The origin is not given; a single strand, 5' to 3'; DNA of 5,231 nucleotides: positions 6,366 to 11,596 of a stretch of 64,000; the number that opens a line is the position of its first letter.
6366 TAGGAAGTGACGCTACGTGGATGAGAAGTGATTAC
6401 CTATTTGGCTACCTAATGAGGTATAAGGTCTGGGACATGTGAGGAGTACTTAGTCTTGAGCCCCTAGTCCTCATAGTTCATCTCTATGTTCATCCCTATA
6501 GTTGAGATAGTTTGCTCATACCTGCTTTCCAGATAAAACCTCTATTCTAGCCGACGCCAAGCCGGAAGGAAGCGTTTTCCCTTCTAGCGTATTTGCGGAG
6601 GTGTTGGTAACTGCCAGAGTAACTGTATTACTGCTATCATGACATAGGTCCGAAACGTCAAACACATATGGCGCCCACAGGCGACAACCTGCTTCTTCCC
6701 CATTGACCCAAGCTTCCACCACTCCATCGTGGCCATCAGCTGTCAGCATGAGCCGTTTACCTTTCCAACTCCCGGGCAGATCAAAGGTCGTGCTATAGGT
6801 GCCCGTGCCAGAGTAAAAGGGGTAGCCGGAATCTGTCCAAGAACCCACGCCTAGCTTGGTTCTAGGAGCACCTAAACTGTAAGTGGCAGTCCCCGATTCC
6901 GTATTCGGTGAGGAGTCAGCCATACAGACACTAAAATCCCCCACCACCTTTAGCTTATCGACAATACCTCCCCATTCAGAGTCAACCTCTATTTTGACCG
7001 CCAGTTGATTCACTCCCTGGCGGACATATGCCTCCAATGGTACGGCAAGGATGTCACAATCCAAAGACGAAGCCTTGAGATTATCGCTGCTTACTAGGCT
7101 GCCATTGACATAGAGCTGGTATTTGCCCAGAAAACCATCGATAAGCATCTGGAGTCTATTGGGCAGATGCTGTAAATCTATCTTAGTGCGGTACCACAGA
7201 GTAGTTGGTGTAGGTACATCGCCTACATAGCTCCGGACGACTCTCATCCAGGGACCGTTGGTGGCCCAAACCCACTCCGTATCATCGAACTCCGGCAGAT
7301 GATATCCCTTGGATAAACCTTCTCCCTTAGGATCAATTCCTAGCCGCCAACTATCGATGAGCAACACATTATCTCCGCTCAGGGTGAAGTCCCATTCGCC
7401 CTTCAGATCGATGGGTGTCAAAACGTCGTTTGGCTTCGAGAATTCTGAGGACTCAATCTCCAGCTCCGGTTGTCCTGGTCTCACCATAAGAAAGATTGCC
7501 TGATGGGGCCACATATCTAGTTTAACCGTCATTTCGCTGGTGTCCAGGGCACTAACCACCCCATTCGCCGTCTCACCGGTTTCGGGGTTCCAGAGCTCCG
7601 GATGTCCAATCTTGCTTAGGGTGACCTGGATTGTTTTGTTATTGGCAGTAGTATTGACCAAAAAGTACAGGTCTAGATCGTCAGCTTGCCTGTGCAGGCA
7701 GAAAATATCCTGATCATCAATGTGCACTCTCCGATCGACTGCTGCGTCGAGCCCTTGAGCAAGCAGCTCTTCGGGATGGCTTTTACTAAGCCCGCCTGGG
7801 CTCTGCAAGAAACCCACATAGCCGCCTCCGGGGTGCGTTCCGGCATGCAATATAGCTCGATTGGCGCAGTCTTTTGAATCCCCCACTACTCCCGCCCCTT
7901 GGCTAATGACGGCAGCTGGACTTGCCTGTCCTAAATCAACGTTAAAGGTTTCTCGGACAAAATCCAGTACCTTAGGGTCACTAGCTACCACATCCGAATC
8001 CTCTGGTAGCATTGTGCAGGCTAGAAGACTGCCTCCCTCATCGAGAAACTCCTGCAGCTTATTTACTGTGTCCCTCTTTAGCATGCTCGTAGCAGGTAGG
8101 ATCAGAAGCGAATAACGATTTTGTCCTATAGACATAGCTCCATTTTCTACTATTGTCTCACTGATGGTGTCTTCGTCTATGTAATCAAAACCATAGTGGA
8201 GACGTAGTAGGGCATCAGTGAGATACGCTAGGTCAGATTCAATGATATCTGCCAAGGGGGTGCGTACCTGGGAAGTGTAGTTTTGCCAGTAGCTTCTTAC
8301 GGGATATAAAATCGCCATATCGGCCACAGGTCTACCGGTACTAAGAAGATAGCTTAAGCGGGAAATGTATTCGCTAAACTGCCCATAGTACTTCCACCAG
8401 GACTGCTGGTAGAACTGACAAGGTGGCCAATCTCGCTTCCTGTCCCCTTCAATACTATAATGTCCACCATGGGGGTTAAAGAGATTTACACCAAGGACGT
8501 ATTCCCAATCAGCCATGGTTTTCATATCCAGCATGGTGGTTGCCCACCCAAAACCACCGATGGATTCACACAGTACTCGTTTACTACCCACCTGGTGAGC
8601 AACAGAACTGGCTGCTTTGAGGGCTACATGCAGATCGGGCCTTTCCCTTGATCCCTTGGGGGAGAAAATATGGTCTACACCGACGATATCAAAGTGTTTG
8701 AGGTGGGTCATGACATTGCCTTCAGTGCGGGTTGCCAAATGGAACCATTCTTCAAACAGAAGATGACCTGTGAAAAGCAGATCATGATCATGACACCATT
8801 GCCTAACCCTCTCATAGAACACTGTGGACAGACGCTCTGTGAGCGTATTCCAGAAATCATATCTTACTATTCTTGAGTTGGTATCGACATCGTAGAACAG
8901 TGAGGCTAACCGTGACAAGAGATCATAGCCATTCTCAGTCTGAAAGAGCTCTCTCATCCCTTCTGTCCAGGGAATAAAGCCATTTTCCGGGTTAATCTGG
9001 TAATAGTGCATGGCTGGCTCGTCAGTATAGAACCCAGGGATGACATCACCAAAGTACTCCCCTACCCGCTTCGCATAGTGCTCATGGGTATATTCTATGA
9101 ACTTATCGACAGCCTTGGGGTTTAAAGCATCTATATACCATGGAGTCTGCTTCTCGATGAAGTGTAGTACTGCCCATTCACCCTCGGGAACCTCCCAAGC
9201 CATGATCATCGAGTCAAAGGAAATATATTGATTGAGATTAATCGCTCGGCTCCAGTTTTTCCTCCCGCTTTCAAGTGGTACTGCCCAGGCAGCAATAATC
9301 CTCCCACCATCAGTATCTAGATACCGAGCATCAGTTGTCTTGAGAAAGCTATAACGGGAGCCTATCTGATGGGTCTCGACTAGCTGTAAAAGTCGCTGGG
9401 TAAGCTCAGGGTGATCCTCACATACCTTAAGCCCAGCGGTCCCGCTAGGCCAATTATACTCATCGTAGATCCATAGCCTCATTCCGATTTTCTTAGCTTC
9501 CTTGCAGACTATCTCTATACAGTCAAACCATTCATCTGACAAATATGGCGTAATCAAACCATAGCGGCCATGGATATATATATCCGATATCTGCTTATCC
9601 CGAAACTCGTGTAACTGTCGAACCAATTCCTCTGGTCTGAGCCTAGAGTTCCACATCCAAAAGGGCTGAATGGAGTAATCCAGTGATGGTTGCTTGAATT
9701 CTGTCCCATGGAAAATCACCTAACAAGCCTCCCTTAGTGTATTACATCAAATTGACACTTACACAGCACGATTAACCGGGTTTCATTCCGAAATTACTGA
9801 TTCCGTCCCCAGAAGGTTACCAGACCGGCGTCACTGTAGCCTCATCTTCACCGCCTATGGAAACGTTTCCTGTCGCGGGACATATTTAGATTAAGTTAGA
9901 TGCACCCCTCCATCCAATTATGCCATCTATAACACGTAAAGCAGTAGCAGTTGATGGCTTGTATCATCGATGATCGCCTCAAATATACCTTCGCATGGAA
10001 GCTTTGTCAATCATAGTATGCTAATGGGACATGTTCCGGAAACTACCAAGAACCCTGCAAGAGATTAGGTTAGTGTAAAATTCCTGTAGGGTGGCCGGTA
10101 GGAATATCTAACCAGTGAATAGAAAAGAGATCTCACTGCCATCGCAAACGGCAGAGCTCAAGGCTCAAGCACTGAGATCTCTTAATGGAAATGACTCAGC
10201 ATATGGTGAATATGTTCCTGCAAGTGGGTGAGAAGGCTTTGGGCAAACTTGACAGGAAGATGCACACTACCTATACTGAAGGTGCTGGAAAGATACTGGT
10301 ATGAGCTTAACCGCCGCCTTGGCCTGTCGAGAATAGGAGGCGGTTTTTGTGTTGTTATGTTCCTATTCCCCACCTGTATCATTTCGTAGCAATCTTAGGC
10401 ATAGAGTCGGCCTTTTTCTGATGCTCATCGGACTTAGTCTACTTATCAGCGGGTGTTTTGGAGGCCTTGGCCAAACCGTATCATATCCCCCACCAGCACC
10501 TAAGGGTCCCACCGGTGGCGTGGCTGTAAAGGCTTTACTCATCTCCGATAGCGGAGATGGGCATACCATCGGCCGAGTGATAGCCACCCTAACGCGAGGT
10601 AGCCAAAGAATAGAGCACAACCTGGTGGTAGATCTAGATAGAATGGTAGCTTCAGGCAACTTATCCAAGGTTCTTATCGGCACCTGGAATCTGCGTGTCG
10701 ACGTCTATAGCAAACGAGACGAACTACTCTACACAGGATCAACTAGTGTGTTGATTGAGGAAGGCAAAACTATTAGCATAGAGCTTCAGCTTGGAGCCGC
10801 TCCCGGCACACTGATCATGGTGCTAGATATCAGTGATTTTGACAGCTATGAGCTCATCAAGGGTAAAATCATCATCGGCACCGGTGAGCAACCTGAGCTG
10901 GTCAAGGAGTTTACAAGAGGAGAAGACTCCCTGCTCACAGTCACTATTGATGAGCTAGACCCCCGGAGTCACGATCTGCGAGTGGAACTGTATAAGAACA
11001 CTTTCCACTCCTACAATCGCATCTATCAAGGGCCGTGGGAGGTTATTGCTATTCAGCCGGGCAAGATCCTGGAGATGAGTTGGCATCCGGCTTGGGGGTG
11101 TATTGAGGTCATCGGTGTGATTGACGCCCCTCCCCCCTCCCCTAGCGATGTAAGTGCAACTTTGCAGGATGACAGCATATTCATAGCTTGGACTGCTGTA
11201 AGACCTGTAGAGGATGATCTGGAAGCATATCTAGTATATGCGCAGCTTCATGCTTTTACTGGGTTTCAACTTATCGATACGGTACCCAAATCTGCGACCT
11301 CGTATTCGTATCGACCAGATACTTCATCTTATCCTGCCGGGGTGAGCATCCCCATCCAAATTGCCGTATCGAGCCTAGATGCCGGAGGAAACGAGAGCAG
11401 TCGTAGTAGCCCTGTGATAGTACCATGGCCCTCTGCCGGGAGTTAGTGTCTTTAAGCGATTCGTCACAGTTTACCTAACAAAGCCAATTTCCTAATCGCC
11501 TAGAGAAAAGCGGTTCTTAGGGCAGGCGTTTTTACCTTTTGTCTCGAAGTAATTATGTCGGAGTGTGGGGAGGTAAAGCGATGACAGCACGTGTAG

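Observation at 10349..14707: Uncharacterised reductive-activase-type module: lipoprotein plus two DUF2229 paralogs plus HgdC/BadF-type ATPase with Cys-rich tail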

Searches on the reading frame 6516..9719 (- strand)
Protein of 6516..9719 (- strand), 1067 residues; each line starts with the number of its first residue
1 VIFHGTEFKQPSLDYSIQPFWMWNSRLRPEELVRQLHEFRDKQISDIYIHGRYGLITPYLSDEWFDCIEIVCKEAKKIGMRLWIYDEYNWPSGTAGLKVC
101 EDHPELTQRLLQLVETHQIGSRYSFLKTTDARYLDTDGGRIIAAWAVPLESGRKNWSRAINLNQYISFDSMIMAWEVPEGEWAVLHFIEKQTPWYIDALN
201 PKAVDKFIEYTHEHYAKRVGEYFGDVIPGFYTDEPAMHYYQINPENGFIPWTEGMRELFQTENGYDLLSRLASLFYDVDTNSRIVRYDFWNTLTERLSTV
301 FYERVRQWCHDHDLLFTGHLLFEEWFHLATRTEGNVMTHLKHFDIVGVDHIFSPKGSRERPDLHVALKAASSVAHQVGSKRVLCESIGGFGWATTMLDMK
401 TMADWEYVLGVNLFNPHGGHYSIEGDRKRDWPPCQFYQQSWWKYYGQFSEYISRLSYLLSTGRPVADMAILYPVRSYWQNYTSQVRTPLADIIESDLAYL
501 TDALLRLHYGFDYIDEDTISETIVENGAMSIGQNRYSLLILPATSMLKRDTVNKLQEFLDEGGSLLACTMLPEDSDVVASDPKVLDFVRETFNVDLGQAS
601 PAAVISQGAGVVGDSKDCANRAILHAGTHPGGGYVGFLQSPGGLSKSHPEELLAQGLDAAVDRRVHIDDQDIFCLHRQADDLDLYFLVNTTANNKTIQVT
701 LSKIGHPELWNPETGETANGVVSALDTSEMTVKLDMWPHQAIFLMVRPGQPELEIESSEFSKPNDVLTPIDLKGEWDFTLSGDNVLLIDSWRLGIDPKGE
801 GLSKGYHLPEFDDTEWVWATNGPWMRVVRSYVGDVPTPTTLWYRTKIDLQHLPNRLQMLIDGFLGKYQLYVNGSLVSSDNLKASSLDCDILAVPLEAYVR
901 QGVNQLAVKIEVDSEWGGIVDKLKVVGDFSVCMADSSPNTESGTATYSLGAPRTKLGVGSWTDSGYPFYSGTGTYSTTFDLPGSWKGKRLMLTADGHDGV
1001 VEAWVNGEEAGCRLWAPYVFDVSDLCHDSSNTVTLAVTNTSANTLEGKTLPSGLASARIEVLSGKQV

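Call 3: search_protein_families(library=pfam, proteins=[window:6516-9719:-], max_evalue=0.01)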
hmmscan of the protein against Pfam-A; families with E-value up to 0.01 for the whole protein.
window:6516-9719:- (1067 aa): 6 families
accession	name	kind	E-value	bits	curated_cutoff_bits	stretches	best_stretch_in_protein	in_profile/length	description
PF17132.9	Glyco_hydro_106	-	4.1e-35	121.9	29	2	159-566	220-623/743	alpha-L-rhamnosidase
PF02837.24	Glyco_hydro_2_N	-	3e-15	57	28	2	961-1041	55-137/169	Glycosyl hydrolases family 2, sugar binding domain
PF13364.12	BetaGal_ABD2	-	2.5e-06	28.7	23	1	958-1041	24-110/112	Beta-galactosidase second all-beta domain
PF21467.3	BetaGal_gal-bd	-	6.3e-05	23.5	27.3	0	841-875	2-36/62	Beta-galactosidase, galactose-binding domain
PF22666.2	Glyco_hydro_2_N2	-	0.00013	22.5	27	1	974-1044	51-124/167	Glycosyl hydrolase 2 galactose-binding domain-like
PF08532.16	Glyco_hydro_42M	-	0.0008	19.4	25.8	1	533-569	55-91/207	Beta-galactosidase trimerisation domain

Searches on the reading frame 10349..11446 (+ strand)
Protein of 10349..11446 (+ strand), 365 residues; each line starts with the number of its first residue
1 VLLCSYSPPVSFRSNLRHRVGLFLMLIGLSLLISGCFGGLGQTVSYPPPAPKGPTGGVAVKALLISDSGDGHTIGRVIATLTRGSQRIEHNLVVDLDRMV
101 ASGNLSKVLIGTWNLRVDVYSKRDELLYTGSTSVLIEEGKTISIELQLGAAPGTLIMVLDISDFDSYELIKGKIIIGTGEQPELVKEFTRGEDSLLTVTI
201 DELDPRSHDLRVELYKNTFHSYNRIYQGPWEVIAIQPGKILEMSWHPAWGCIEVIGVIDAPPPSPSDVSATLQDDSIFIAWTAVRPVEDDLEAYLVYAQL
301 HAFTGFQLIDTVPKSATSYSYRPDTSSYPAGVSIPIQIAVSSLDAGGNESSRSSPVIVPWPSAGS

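Call 3: search_protein_families(library=pfam, proteins=[window:10349-11446:+], max_evalue=0.01)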
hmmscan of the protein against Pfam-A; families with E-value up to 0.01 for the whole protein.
window:10349-11446:+ (365 aa): 0 families

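Call 4: search_protein_families(library=ncbifam, proteins=[window:10349-11446:+], max_evalue=0.01)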
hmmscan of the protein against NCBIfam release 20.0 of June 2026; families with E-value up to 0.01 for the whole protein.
window:10349-11446:+ (365 aa): 0 families

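Call 69: search_protein_families(library=pfam, proteins=[window:10349-11446:+], max_evalue=10)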
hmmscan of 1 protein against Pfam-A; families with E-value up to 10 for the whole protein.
window:10349-11446:+ (365 aa): 1 family
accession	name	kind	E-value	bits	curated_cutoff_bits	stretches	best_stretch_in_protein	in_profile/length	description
PF10333.14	Pga1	-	0.17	12.2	20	1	277-343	81-146/175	GPI-Mannosyltransferase II co-activator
